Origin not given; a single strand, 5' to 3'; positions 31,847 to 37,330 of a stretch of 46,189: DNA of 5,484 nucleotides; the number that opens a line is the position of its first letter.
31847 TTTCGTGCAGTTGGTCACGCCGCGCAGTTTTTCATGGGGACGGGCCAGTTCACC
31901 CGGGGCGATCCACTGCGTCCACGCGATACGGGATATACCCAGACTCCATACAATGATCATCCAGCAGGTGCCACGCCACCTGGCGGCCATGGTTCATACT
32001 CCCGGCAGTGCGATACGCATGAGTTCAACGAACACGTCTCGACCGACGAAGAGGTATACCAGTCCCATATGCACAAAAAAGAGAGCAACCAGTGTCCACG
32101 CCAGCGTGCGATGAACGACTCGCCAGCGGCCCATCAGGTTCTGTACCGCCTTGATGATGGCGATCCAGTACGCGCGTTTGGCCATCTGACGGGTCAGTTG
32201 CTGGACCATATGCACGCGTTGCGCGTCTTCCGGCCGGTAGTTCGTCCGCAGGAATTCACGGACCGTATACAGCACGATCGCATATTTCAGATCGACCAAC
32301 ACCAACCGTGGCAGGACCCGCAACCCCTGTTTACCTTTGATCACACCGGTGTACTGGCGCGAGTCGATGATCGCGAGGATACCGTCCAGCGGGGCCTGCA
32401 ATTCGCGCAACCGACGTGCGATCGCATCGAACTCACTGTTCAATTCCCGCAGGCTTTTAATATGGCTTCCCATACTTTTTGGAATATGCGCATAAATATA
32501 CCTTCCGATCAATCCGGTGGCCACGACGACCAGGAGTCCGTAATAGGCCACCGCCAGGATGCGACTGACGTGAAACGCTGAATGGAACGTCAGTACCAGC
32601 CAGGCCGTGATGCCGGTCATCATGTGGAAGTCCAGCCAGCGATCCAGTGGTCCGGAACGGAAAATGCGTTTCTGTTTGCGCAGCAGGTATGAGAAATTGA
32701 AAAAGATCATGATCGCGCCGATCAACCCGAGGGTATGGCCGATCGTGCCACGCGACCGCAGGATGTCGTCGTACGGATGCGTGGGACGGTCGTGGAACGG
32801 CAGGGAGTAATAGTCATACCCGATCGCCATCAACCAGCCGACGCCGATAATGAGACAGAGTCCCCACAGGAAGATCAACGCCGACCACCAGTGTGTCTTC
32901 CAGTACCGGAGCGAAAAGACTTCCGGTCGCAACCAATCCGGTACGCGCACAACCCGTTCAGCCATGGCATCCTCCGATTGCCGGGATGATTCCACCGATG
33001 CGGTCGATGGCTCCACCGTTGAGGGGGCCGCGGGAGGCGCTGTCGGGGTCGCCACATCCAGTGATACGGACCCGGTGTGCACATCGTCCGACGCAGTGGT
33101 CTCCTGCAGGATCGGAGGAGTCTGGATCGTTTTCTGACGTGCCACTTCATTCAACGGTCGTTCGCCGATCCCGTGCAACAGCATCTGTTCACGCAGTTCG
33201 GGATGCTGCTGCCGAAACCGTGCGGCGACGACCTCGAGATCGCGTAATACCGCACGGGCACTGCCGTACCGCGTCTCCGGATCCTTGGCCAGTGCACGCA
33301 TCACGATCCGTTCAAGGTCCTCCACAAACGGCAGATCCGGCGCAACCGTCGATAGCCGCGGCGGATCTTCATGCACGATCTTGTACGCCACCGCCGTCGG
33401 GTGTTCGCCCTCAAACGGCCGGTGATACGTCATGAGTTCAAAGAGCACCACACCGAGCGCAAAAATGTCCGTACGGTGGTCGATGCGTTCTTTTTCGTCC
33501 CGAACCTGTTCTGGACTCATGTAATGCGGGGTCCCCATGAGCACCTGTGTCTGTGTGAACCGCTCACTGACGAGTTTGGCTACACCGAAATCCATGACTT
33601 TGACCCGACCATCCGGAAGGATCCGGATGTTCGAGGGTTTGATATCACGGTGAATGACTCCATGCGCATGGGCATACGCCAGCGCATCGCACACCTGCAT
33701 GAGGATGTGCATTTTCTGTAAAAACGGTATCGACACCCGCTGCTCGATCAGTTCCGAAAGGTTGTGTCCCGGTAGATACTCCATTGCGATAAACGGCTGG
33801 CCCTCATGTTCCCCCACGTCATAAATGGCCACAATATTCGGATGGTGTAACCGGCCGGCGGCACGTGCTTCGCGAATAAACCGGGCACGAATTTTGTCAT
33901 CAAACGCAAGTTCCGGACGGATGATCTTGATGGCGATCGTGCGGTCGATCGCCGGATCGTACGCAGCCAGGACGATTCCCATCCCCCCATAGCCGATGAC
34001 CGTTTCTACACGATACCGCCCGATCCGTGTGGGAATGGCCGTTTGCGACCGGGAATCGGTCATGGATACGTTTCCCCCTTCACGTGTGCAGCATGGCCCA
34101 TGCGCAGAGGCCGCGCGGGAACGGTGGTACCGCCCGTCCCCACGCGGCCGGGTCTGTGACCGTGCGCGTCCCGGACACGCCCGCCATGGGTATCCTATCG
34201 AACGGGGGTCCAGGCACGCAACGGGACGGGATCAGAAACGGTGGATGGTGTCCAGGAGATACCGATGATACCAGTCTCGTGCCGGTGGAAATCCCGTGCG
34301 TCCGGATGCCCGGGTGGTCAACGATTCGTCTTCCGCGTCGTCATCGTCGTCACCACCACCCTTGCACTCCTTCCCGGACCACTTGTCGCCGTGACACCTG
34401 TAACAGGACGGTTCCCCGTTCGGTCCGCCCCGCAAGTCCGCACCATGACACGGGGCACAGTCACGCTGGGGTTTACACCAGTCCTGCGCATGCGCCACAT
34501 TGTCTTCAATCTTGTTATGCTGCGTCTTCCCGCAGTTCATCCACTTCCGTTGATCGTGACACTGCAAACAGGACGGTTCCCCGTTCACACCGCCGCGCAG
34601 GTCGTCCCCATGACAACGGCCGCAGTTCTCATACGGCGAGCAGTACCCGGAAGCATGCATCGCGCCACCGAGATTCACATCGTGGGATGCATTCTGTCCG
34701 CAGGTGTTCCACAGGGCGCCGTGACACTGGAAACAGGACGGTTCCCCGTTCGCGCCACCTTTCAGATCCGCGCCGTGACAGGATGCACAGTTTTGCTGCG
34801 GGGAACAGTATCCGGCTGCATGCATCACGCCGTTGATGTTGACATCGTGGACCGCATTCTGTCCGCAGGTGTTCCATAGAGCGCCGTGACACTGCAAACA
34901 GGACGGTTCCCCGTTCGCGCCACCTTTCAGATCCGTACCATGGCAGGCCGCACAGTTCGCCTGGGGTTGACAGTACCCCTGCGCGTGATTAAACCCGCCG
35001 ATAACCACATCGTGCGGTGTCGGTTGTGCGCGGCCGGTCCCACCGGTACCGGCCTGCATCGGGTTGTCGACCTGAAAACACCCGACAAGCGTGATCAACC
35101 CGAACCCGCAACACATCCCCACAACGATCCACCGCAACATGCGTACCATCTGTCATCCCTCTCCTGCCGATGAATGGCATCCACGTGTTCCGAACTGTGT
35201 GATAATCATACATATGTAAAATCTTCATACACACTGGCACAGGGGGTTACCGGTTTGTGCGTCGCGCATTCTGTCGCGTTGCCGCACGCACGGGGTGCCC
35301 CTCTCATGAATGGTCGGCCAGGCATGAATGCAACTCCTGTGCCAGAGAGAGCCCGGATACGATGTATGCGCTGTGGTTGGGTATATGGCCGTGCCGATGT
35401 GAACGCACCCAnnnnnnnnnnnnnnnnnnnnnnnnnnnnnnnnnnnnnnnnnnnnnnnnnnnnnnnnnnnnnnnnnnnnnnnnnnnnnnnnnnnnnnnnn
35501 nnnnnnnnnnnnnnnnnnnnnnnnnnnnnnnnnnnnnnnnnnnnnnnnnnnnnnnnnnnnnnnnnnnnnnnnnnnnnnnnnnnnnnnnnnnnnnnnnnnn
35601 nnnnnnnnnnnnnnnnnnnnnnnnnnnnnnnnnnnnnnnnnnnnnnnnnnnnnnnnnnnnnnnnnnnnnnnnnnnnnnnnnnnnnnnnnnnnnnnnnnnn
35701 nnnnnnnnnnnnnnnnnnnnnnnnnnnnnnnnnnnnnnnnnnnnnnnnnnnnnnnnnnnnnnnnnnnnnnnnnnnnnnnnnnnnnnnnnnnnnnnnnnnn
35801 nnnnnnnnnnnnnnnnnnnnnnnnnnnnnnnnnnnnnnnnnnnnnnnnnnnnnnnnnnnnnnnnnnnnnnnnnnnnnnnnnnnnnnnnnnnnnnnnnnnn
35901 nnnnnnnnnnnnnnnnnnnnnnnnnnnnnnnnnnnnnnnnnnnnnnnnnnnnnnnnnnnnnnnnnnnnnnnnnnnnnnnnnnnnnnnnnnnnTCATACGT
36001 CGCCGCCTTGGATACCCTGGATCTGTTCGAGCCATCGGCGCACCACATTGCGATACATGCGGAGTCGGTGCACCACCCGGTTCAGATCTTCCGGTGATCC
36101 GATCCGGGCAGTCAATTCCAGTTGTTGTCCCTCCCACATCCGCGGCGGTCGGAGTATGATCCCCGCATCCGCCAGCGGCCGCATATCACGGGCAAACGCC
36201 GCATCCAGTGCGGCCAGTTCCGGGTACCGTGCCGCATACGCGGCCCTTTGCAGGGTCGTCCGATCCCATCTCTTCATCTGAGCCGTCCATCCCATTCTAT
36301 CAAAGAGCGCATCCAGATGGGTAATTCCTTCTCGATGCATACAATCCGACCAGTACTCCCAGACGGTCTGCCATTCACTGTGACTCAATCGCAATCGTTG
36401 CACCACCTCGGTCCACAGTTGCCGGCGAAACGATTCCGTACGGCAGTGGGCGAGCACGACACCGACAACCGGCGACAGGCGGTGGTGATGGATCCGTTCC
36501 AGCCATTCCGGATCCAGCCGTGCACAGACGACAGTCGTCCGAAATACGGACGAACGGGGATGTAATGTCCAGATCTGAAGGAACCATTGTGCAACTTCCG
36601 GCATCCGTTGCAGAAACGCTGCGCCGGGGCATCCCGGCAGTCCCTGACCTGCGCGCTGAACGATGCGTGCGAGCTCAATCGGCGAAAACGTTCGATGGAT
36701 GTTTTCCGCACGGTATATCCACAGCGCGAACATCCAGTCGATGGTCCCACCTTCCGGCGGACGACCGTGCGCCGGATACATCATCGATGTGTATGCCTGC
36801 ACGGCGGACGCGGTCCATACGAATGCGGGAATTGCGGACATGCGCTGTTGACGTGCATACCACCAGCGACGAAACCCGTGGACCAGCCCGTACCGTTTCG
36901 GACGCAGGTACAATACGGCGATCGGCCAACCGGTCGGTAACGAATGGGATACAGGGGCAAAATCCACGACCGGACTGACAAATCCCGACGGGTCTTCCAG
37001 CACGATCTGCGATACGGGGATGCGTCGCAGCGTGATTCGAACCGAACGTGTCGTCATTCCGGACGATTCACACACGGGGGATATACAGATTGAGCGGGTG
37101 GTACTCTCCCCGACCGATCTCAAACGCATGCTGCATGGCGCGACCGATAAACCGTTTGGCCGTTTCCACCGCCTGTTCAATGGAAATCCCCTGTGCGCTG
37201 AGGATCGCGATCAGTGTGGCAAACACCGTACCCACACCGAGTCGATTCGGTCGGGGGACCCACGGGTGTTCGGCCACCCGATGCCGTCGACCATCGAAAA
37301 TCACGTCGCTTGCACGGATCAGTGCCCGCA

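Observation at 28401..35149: Porin-cytochrome-like cluster with an embedded Hanks kinase: candidate kinase-coupled trans-envelope electron conduit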

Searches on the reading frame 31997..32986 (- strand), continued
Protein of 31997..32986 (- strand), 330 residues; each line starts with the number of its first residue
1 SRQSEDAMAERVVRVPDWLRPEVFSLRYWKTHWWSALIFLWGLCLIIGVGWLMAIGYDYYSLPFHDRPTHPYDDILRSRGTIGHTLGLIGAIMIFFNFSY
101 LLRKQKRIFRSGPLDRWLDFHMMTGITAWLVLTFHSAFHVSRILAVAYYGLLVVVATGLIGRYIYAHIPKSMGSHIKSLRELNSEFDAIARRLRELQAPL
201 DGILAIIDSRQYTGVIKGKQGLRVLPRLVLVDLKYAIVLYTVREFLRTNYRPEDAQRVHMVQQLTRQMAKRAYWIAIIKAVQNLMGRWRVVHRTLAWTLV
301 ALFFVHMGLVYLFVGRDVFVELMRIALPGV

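Call 47: search_solved_structures(query=A1, max_evalue=10, show_alignments=3)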
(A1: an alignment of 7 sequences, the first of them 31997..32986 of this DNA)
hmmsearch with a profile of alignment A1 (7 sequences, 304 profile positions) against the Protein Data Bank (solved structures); distinct sequences matched with E-value up to 10: 6.
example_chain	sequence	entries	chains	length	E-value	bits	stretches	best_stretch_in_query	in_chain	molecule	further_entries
9ugg_A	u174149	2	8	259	1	11.8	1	163-263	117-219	Lantibiotic ABC transporter ATP-binding protein PsdA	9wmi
8a3w_C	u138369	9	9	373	1.3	11.5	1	187-267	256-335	Putative ribosomal protein L1a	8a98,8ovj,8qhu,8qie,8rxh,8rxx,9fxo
28op_R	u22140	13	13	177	2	10.9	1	164-240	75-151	Centromere protein R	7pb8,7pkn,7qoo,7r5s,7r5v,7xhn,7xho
10lk_L2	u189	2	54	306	3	10.3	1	164-261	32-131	Flagellar Coiling Protein A (FcpA) | Flagellar Coiling Protein FcpA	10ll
5cwj_A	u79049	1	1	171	4.6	9.6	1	157-257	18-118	Designed helical repeat protein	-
9d92_A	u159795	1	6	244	5.7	9.3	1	187-263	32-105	Z4 c3i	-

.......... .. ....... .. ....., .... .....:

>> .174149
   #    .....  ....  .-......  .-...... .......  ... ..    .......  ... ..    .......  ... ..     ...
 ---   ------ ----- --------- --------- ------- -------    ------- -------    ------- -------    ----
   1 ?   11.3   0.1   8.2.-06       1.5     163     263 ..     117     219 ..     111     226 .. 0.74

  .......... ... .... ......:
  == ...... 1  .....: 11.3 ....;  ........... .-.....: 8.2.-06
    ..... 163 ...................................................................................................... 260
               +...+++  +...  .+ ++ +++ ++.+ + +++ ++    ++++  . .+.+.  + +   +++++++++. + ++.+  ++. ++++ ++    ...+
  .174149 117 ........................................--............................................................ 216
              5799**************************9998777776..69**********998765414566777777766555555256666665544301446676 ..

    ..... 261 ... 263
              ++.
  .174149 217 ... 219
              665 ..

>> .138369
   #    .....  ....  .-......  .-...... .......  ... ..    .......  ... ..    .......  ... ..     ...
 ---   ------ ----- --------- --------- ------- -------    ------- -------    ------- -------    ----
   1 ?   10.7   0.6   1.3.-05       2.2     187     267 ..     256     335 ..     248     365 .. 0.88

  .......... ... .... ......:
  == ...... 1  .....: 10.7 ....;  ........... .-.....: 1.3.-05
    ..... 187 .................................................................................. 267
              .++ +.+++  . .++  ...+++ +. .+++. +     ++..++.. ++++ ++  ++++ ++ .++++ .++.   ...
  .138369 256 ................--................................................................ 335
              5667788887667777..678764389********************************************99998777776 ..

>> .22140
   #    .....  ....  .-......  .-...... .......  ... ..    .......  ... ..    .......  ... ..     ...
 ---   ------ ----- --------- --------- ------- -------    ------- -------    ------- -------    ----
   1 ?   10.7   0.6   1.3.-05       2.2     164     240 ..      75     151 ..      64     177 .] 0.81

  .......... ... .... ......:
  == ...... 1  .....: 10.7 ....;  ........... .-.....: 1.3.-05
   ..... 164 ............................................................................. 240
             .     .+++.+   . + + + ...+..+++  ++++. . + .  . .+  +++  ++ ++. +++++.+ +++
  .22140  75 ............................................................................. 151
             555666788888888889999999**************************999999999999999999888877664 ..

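Call 48: search_protein_representatives(alignment_id=A2)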
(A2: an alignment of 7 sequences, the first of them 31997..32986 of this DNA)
Query: 7 sequences, 303 profile positions. Proteins with E-value up to 0.001 (for the whole library): 4323; up to 1e-10: 2486; up to 1e-30: 598. The best 150 are listed.
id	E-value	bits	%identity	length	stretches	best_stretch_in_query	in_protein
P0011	1.9e-128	444.4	-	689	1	4-303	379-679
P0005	3.0e-123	427.3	-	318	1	1-302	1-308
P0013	7.4e-82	291.4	-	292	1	18-302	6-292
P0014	8.8e-82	291.2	-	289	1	19-302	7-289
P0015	1.1e-80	287.6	-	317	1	12-302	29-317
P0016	1.2e-74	267.8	-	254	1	29-302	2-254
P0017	2.8e-74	266.5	-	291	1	18-302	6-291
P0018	5.6e-73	262.3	-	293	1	18-302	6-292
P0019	2.5e-70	253.6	-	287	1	18-302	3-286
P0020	6.9e-70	252.1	-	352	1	17-302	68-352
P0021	5.0e-69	249.3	-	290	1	21-302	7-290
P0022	1.1e-68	248.1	-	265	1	39-302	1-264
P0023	7.2e-68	245.5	-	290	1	19-302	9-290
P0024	9.4e-68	245.1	-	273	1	23-302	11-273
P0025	7.3e-67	242.2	-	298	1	18-302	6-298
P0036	1.8e-64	234.4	-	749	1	17-302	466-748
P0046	1.8e-63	231.1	-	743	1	17-299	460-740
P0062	6.6e-61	222.6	-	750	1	15-302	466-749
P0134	1.2e-53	198.8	-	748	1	13-300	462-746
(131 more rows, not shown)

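Call 54: list_cluster_members(proteins=[P0013, P0014, P0015, P0017, P0020, P0025, P0036, P0046, P0062, P0134])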
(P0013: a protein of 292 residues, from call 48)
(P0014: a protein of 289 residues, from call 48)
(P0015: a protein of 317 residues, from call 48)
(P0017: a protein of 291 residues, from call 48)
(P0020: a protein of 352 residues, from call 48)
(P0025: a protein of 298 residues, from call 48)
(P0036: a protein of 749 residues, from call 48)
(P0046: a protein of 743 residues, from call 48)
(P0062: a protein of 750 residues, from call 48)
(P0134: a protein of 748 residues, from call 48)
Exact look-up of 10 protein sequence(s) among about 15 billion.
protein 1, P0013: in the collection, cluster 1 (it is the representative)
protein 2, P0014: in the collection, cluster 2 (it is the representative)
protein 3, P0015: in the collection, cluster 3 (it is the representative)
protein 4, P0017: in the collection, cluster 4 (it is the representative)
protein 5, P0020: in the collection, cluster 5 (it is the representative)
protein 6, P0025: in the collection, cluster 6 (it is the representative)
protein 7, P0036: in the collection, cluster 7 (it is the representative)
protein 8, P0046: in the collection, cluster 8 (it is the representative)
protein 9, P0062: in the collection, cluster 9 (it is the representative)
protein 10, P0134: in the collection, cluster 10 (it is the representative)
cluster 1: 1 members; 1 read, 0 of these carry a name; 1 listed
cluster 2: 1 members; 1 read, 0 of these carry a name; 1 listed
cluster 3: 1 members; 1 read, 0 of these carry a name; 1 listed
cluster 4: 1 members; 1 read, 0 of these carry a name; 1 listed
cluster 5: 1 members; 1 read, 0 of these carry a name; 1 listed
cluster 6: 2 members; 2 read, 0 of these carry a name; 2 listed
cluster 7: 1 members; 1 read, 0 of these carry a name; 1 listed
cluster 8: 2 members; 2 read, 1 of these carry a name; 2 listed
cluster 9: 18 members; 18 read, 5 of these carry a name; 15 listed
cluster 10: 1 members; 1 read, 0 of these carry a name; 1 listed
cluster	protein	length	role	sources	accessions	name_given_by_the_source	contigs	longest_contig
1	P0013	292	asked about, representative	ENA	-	-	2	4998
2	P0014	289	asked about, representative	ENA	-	-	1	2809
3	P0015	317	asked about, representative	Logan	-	-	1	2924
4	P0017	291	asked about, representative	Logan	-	-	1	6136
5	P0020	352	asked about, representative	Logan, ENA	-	-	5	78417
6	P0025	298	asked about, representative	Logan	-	-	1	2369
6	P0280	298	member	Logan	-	-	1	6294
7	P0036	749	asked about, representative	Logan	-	-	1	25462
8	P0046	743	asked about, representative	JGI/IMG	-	thioredoxin reductase/NAD-dependent dihydropyrimidine dehydrogenase PreA subunit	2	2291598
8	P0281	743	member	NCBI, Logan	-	-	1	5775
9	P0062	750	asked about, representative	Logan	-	-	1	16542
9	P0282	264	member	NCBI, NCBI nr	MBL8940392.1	MAG: pyridine nucleotide-disulfide oxidoreductase, partial [Archangium sp.] | pyridine nucleotide-disulfide oxidoreductase [Archangium sp.]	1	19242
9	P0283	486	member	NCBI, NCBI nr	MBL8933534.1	MAG: NAD(P)-binding domain-containing protein, partial [Archangium sp.] | NAD(P)-binding domain-containing protein [Archangium sp.]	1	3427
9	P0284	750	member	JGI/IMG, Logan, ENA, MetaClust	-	\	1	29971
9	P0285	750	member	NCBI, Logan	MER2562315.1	MAG: NAD(P)-binding domain-containing protein [Myxococcaceae bacterium]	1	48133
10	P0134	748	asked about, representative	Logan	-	-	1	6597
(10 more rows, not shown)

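Call 80: find_related_loci(query=window:31997-32986:-, collection=metagenome_contigs, flank=6000)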
Query window:31997-32986:- (330 aa) in metagenome_contigs; peptide patterns used: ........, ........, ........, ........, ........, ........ (x = any residue, [..] = any of these).
182 stretches matched a pattern, but none encodes a relative of the query by tblastn (E <= 1e-3).

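Call 82: find_related_loci(query=A5, collection=metagenome_contigs, flank=6000)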
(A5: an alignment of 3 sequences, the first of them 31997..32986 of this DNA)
Query A5 (330 aa) in metagenome_contigs; peptide patterns used: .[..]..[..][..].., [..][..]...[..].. (x = any residue, [..] = any of these).
227 stretches matched a pattern, but none encodes a relative of the query by tblastn (E <= 1e-3).

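Call 85: search_protein_families(library=pfam, alignment_id=A6, max_evalue=0.1)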
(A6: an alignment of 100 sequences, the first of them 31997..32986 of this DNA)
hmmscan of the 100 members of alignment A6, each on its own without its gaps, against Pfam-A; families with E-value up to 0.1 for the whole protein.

A. member 1, window:31997-32986:- (330 aa): 2 families
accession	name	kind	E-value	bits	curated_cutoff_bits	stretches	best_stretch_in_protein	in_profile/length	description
PF01292.26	Ni_hydr_CYTB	-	0.0044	17.3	30.1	0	283-310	135-162/179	Prokaryotic cytochrome b561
PF01794.25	Ferric_reduct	-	0.011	16.3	28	1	87-144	2-60/121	Ferric reductase like transmembrane component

B. families by the number of members that match (of 100 scanned): 38 families (the first 25 are shown)
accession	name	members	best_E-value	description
PF14358.11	DUF4405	57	1.3e-06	Domain of unknown function (DUF4405)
PF01794.25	Ferric_reduct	27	2.8e-05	Ferric reductase like transmembrane component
PF01292.26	Ni_hydr_CYTB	25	1.1e-05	Prokaryotic cytochrome b561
PF03929.21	PepSY_TM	2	0.0021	PepSY-associated TM region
PF06432.16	GPI2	2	0.0032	Phosphatidylinositol N-acetylglucosaminyltransferase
PF20990.2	DUF2207_C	1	0.00027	Predicted membrane protein (DUF2207) C-terminal domain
PF20306.3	Sp-DndD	1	0.0004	Small protein found in certain Dnd DNA modification systems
PF04893.22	Yip1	1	0.00054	Yip1 domain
PF02453.23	Reticulon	1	0.002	Reticulon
PF23396.1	DUF7103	1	0.0021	Family of unknown function (DUF7103)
PF11066.14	DUF2867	1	0.0069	Protein of unknown function (DUF2867)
PF18160.6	SLATT_5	1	0.01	SMODS and SLOG-associating 2TM effector domain family 5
PF12911.12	OppC_N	1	0.013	N-terminal TM domain of oligopeptide transport permease C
PF00689.26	Cation_ATPase_C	1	0.016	Cation transporting ATPase, C-terminus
PF10224.14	DUF2205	1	0.02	Short coiled-coil protein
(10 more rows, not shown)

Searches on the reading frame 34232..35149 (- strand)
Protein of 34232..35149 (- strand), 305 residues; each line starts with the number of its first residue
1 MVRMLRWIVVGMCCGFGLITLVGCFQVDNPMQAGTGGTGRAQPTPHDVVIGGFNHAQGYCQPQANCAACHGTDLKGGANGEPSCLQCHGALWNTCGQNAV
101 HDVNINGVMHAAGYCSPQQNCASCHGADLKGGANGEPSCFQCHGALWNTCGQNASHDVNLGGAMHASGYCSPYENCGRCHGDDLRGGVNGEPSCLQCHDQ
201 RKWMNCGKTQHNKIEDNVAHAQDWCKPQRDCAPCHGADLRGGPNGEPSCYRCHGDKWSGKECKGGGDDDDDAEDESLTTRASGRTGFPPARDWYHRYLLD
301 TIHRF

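Call 4: search_protein_families(library=pfam, proteins=[window:34232-35149:-], max_evalue=0.1)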
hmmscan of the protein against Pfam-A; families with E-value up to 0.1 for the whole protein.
window:34232-35149:- (305 aa): 2 families
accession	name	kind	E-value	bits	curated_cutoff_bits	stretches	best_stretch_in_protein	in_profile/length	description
PF14537.11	Cytochrom_c3_2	-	2.7e-08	34.6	25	3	63-110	6-55/79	Cytochrome c3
PF14522.11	Cytochrome_C7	-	1.2e-05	25.4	24.8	1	138-199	15-67/67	Cytochrome c7 and related cytochrome c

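Call 6: search_protein_families(library=ncbifam, proteins=[window:34232-35149:-], max_evalue=0.1)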
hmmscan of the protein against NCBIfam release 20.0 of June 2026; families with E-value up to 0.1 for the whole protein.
window:34232-35149:- (305 aa): 2 families
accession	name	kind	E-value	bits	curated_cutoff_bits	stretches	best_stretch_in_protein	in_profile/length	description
NF045773.1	cytochro_C550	exception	3.8e-05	23.6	125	2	118-134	57-73/118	cytochrome c550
NF045774.1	cytochro_C551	exception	0.0037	17.2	118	1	118-133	47-62/110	cytochrome c551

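Call 74: search_solved_structures(query=window:34235-35149:-, max_evalue=1)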
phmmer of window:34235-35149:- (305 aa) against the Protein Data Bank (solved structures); distinct sequences matched with E-value up to 1: 10.
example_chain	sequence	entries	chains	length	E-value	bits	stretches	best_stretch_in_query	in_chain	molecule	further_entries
6hwh_M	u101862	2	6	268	0.054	16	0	118-138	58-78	Cytochrome bc1 complex cytochrome c subunit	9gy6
8ovc_O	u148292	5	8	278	0.06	15.9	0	118-138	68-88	Cytochrome bc1 complex cytochrome c subunit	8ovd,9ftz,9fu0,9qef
6adq_C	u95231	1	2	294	0.069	15.6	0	118-138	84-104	Cytochrome bc1 complex cytochrome c subunit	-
7rh5_O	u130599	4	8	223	0.078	15.5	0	230-248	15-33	Cytochrome bc1 complex cytochrome c subunit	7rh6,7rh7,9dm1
8hcr_C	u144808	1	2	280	0.11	15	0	119-139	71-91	Cytochrome bc1 complex cytochrome c subunit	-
7e1v_O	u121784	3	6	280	0.11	15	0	119-139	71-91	Cytochrome bc1 complex cytochrome c subunit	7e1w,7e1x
9wcx_U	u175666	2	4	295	0.18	14.3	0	229-248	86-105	Cytochrome bc1 complex cytochrome c subunit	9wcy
8yts_A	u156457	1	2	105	0.32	13.5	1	120-145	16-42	Cytochrome C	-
8smr_G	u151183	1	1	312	0.42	13.1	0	64-85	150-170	Cbb3-type cytochrome c oxidase subunit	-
6bhy_A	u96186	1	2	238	0.99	11.9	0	218-244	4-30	Igh protein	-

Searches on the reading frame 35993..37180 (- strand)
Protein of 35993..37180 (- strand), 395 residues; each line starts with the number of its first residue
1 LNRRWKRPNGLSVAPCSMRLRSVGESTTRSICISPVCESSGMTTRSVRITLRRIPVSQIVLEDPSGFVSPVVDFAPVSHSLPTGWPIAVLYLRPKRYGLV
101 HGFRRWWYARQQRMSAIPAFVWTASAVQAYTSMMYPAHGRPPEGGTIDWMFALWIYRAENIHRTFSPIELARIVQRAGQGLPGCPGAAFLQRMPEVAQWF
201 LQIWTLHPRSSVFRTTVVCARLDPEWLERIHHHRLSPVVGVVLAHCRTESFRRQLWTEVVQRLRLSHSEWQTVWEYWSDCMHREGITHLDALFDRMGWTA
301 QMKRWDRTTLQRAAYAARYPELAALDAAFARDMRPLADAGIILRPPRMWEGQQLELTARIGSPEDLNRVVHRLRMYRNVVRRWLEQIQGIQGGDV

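Call 6: search_protein_families(library=ncbifam, proteins=[window:35993-37180:-], max_evalue=0.1)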
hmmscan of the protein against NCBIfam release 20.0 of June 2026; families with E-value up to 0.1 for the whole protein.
window:35993-37180:- (395 aa): 1 family
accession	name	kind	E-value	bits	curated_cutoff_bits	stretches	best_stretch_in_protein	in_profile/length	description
TIGR00180.1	parB_part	domain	0.0023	17.7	58.45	0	91-127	49-87/186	ParB/RepB/Spo0J family partition protein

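Call 61: search_protein_families(library=pfam, proteins=[window:35993-37180:-], max_evalue=0.00001)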
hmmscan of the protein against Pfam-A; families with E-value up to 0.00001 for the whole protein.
window:35993-37180:- (395 aa): 0 families
